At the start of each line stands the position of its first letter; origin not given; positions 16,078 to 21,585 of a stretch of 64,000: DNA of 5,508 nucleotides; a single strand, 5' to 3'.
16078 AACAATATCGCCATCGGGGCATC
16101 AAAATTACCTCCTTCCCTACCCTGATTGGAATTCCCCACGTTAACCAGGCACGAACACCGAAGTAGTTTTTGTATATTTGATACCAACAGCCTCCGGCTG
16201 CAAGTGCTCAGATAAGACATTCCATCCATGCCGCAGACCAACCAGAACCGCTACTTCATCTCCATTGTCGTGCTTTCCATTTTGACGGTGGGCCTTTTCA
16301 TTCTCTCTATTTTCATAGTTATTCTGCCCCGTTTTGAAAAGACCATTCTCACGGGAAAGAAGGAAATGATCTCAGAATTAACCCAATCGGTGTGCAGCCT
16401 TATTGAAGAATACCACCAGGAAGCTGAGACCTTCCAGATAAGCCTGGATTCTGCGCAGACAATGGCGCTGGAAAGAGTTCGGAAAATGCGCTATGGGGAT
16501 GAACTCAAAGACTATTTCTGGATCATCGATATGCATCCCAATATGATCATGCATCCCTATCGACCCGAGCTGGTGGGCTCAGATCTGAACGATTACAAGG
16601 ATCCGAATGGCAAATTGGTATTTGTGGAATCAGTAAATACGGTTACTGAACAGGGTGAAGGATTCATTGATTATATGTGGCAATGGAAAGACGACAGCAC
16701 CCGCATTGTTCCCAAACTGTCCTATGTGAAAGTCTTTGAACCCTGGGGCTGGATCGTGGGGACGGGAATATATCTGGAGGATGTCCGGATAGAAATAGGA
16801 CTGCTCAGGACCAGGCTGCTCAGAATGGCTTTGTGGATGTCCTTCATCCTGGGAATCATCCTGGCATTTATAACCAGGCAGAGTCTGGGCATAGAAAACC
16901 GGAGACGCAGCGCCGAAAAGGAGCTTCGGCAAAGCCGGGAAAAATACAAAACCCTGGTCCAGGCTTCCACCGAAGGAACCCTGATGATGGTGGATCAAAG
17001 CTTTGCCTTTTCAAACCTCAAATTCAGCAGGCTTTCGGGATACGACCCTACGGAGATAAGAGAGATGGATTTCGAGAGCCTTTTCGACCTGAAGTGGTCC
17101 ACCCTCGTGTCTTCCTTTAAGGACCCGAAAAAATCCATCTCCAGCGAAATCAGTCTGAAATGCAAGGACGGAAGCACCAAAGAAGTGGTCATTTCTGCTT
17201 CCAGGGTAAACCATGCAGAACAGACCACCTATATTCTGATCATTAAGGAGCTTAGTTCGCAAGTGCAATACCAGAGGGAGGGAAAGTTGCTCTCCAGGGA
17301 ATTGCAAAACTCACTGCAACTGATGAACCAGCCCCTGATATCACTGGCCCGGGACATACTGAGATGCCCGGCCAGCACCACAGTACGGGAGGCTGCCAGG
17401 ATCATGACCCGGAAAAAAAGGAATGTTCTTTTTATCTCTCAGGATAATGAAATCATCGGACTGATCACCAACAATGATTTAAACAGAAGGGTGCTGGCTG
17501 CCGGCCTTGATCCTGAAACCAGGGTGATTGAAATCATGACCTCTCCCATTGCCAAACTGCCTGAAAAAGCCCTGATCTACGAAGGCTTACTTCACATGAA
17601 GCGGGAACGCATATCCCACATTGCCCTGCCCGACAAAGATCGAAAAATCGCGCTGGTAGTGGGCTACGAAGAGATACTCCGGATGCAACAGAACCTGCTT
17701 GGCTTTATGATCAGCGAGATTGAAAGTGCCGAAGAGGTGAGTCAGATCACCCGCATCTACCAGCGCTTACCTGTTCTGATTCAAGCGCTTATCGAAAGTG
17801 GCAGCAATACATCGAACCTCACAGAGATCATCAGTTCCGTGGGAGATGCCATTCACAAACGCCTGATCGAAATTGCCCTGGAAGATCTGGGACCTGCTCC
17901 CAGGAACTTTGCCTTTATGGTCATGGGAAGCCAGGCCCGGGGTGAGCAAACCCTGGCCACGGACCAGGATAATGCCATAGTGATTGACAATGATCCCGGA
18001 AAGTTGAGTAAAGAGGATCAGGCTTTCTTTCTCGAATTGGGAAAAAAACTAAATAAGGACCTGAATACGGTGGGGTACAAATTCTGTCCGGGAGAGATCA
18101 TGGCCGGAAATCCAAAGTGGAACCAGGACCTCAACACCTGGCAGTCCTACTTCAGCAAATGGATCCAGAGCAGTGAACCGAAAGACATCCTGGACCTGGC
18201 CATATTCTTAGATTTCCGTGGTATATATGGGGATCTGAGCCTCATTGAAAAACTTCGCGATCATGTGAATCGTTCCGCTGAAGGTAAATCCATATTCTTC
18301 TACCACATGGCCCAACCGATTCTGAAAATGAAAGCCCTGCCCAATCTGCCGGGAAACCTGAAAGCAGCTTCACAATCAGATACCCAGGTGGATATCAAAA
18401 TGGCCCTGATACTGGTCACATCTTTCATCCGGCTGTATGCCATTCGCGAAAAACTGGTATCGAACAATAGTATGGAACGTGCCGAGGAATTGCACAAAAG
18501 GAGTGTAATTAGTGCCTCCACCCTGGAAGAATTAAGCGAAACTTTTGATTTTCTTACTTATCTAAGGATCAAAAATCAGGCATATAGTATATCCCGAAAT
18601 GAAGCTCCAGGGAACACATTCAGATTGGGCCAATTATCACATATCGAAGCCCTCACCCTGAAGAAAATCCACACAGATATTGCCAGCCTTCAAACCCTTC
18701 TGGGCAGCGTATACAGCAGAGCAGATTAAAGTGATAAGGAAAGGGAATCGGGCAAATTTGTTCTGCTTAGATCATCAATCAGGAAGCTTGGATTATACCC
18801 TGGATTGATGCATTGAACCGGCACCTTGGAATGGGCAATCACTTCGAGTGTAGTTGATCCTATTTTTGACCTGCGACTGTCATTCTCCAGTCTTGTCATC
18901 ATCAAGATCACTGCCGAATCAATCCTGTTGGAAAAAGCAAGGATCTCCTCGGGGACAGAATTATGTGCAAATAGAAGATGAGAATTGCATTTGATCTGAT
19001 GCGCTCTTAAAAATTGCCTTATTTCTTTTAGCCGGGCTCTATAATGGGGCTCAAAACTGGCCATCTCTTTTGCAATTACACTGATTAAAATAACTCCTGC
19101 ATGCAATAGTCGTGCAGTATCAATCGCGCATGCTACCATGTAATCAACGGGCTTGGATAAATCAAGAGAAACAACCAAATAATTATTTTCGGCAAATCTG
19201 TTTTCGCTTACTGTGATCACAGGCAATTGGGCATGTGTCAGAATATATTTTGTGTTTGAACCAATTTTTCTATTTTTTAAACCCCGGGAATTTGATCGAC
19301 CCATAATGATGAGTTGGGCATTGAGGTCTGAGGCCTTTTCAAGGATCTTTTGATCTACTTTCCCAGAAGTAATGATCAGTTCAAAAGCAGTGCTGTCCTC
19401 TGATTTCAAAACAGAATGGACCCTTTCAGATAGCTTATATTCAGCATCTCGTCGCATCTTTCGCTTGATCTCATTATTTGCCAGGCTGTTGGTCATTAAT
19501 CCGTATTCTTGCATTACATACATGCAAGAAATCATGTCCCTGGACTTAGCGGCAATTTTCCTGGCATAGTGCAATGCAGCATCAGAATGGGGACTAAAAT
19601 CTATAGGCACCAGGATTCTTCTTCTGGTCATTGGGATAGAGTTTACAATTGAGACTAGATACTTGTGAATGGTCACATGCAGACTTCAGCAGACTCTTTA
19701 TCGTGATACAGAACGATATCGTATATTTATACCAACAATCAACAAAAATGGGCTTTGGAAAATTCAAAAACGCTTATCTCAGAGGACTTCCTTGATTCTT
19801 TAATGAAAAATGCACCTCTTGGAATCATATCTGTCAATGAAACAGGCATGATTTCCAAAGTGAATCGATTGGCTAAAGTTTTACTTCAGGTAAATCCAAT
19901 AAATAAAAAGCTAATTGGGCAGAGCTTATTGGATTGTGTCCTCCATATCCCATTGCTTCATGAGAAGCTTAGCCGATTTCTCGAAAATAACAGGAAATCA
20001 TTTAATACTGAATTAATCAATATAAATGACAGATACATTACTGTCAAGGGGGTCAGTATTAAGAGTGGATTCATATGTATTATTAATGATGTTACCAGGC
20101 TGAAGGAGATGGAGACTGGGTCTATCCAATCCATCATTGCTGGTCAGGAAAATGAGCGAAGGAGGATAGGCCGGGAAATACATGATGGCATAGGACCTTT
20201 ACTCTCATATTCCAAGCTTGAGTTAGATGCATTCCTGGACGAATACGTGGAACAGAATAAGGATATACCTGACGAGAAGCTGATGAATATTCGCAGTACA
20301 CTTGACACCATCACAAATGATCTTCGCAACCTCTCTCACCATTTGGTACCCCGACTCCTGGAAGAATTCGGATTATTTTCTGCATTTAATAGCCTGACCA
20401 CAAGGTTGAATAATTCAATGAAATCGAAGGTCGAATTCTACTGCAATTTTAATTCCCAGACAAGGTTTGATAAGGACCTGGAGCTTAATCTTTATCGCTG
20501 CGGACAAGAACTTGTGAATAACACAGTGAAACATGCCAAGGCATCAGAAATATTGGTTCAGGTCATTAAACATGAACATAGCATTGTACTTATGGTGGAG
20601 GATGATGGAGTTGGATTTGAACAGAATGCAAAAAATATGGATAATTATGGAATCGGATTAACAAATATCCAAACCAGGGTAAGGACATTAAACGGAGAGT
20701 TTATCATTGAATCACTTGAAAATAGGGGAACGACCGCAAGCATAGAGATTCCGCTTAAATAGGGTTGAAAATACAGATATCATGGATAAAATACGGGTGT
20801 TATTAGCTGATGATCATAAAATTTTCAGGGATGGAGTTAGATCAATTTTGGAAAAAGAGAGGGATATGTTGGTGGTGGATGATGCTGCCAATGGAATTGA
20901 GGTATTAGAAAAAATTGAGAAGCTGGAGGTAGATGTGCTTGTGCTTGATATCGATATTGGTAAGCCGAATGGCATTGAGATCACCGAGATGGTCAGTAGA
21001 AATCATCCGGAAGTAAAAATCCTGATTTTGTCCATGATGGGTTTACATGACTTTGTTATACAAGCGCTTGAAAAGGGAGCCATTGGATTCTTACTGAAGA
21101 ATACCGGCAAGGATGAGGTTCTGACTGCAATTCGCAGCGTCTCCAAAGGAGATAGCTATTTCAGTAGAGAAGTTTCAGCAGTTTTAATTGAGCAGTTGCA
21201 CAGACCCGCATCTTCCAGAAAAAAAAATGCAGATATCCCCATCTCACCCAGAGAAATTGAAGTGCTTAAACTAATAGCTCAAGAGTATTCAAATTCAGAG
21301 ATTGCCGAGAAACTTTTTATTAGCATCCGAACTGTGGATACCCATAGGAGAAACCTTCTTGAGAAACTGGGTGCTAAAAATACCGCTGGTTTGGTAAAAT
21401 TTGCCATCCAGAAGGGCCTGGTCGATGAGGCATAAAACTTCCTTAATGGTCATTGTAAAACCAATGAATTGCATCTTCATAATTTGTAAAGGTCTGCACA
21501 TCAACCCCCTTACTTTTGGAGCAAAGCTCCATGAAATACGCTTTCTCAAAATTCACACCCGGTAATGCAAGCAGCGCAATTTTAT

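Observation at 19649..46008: Seven oriented copies of an ECF-sigma-type bipartite promoter motif (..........-N11/12-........) link a ~26-kb block of stress, ion, polyamine and unknown-enzyme operons into one putative regulon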

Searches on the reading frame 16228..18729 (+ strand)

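Call 11: search_protein_families(library=pfam, proteins=[window:16228-18729:+])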
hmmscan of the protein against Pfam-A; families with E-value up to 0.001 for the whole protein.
window:16228-18729:+ (833 aa): 6 families
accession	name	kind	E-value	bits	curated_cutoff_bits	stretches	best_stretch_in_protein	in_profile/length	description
PF03445.19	DUF294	-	2.1e-45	154.5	21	1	513-652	2-138/138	Putative nucleotidyltransferase DUF294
PF17200.10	sCache_2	-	9.6e-42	143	25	1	43-187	4-146/155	Single Cache domain 2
PF08269.17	dCache_2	-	1.6e-38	133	26.5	1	36-190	38-190/298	Cache domain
PF10335.14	DUF294_C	-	1.7e-23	83.5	22.5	1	689-827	2-143/145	Putative nucleotidyltransferase substrate binding domain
PF00571.33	CBS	-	1.2e-10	41.9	24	1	375-422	7-55/57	CBS domain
PF17201.10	Cache_3-Cache_2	-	2.4e-08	34.1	27.7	1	96-186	205-289/299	Cache 3/Cache 2 fusion domain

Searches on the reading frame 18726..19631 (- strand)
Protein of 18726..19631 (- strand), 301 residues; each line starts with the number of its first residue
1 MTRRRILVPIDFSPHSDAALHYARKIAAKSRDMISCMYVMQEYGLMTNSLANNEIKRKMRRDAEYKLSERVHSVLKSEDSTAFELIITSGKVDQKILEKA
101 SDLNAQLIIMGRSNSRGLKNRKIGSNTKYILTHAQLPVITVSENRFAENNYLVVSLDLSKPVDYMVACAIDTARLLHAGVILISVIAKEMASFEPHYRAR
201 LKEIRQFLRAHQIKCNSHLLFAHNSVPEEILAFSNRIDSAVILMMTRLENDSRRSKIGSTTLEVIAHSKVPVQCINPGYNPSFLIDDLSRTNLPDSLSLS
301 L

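Call 9: search_protein_families(library=pfam, proteins=[window:18726-19631:-])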
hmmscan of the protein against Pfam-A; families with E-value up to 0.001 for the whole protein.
window:18726-19631:- (301 aa): 1 family
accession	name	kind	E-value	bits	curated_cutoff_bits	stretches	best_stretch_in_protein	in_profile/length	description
PF00582.32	Usp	-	8.3e-31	107.9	24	2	3-141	2-140/141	Universal stress protein family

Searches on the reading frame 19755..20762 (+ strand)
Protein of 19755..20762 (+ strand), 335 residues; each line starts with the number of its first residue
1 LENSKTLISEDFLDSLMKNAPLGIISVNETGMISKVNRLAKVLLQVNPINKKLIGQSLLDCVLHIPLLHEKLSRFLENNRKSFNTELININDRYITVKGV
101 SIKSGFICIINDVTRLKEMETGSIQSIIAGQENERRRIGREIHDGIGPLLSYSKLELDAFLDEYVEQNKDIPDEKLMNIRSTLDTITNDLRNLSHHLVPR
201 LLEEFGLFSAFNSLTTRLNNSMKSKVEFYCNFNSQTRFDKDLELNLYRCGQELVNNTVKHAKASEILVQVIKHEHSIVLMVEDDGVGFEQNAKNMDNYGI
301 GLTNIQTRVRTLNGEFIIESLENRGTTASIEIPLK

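Call 9: search_protein_families(library=pfam, proteins=[window:19755-20762:+])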
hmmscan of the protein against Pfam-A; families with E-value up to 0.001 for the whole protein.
window:19755-20762:+ (335 aa): 5 families
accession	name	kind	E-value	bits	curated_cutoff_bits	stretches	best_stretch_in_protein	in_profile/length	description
PF02518.31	HATPase_c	-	1.2e-11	45.4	26.4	1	243-334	3-109/111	Histidine kinase-, DNA gyrase B-, and HSP90-like ATPase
PF07730.19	HisKA_3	-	8.1e-11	42.7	24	1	134-200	1-66/68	Histidine kinase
PF00989.32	PAS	-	2.1e-06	28.1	22.6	1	12-98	2-92/113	PAS fold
PF13426.13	PAS_9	-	0.00082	20.1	27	0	22-114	2-102/103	PAS domain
PF13581.12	HATPase_c_2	-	0.0009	19.7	27.4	0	234-302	20-102/127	Histidine kinase-like ATPase domain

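Call 20: search_protein_families(library=ncbifam, proteins=[window:19755-20762:+], max_evalue=0.00001)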
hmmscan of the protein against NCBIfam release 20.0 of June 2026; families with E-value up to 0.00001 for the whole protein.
window:19755-20762:+ (335 aa): 13 families
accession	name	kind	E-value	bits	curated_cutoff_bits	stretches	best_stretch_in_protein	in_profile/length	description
NF052443.1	SensHisKinMctS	equivalog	2.2e-35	121.9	700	1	124-333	240-447/457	two-component system sensor histidine kinase MctS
NF052531.1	Strep_LiaS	equivalog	4e-33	115.1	450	1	115-334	113-327/328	envelope stress sensor histidine kinase LiaS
NF008649.0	PRK11644.1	equivalog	1.5e-27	96.5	408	1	125-333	294-495/499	signal transduction histidine-protein kinase/phosphatase UhpB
NF008184.0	PRK10935.1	equivalog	1.8e-23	83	553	1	134-333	363-558/565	nitrate/nitrite two-component system sensor histidine kinase NarQ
NF007896.0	PRK10600.1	equivalog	7.8e-20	71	578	1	133-330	389-581/598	nitrate/nitrite two-component system sensor histidine kinase NarX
NF046044.1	PnpS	equivalog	1.4e-12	47.4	400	0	9-121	53-168/390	two-component system histidine kinase PnpS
NF047786.1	his_kin_MadS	equivalog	1.7e-10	40.6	500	1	132-333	228-434/434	MadS family sensor histidine kinase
NF008298.1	PRK11086.1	subfamily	1.8e-09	36.6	520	1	257-334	438-525/529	DcuS/MalK family sensor histidine kinase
NF033092.0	HK_WalK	equivalog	3.3e-09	35.9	725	0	13-121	260-370/594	cell wall metabolism sensor histidine kinase WalK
NF047322.1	HK_morpho_MacS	equivalog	1.5e-08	34.2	300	1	111-333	160-367/367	MacS family sensor histidine kinase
TIGR02966.1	phoR_proteo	equivalog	1.1e-07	31.2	334.2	0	219-290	206-275/333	phosphate regulon sensor histidine kinase PhoR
NF047874.1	MASE3_PAS_HK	subfamily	1.9e-07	30.3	560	0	253-334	527-625/655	MASE3 domain-containing sensor histidine kinase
NF011874.0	PRK15347.1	equivalog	1.5e-06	26.5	852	1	238-335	503-615/921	two component system sensor kinase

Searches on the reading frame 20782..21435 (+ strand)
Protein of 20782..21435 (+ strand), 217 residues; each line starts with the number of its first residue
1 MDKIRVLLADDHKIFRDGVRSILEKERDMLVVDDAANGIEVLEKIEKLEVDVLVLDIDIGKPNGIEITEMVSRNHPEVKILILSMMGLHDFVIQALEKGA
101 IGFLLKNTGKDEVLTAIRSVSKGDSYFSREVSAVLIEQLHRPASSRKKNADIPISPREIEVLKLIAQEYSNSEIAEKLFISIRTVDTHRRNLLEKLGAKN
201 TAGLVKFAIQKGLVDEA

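Call 9: search_protein_families(library=pfam, proteins=[window:20782-21435:+])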
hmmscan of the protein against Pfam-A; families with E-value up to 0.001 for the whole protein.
window:20782-21435:+ (217 aa): 4 families
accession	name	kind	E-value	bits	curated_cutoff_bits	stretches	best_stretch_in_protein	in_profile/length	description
PF00072.30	Response_reg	-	1.2e-23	83.8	30.2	1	6-118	1-111/111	Response regulator receiver domain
PF00196.25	GerE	-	2e-18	66.2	23.5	1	154-208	3-57/57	Bacterial regulatory proteins, luxR family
PF13384.12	HTH_23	-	0.00048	20.3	24.6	1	159-190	8-39/50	Homeodomain-like domain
PF08281.18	Sigma70_r4_2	-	0.00068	19.7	25.7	0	156-196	13-54/54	Sigma-70, region 4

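Call 20: search_protein_families(library=ncbifam, proteins=[window:20782-21435:+], max_evalue=0.00001)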
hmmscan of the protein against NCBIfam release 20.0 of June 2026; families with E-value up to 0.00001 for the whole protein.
window:20782-21435:+ (217 aa): 60 families (the best 25 are shown)
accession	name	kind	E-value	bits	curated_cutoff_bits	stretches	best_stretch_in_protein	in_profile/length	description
NF052445.1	RespRegMctR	equivalog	1.8e-52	177.7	300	1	3-213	1-204/205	two-component system response regulator MctR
NF047785.1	respo_reg_MadR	equivalog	3.2e-43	147.5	300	1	4-214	1-209/209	MadR family response regulator transcription factor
NF011896.0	PRK15369.1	equivalog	3.7e-42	144.3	242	1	2-213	2-209/211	two component system response regulator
NF007935.0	PRK10651.1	equivalog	4.4e-37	127.4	250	1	2-200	5-202/216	two-component system response regulator NarL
NF007018.1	PRK09483.1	equivalog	1.5e-36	126.1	280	1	4-215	2-210/217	UvrY/SirA/GacA family response regulator transcription factor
NF007708.0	PRK10403.1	equivalog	5.2e-32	111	343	1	4-200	7-200/215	nitrate/nitrite response regulator protein NarP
NF007419.0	PRK09958.1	equivalog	6e-29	101.1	251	1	7-210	4-200/204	acid-sensing system DNA-binding response regulator EvgA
NF007403.0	PRK09935.1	equivalog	1.6e-28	99.8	271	1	3-211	3-207/210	fimbria biosynthesis transcriptional regulator FimZ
NF007685.0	PRK10360.1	equivalog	7e-27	94.5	258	1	4-206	2-190/196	response regulator transcription factor UhpA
NF008098.0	PRK10840.1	equivalog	6.4e-24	84.6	235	1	1-207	1-204/216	response regulator transcription factor RcsB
NF001965.0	PRK00742.1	subfamily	4.3e-20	72.2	293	1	2-110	2-111/357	chemotaxis-specific protein-glutamate methyltransferase CheB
NF007505.1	PRK10100.1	equivalog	4.7e-19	68.9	250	1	44-208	36-199/204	biofilm master transcriptional regulator CsgD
NF008677.0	PRK11697.1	equivalog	5.8e-18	65.1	246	1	4-125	2-120/238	two-component system response regulator BtsR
NF040749.1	tetrathio_RR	equivalog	1.2e-17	64.2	290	1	8-206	4-186/191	tetrathionate respiration response regulator TtrR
NF006900.1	PRK09390.1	equivalog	1.4e-17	63.9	255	1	3-212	4-201/203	response regulator FixJ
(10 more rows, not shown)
